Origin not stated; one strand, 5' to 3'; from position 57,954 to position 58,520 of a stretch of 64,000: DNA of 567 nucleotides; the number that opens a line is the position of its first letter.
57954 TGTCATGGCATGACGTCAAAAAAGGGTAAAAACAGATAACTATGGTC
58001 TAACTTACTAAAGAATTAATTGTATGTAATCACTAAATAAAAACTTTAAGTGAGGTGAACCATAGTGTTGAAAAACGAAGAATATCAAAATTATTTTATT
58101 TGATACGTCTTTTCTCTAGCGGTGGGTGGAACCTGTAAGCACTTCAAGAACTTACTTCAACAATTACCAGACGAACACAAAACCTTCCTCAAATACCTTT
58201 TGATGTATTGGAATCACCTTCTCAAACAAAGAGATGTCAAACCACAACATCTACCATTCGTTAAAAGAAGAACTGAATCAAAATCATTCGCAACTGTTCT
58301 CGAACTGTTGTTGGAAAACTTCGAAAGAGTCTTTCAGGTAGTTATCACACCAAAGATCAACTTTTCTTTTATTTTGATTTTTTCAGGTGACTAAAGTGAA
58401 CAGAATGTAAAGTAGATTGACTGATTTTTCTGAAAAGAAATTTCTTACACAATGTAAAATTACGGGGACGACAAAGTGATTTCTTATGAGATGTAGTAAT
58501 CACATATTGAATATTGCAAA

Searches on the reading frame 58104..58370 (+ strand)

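Call 21: search_protein_families(library=pfam, proteins=[window:58104-58370:+], max_evalue=1)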
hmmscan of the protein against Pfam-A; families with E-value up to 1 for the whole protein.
seq(89 aa): 1 family
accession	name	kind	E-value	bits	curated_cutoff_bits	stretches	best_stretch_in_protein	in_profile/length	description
PF00620.32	RhoGAP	-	0.0065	16.8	24.5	1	12-66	94-139/148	RhoGAP domain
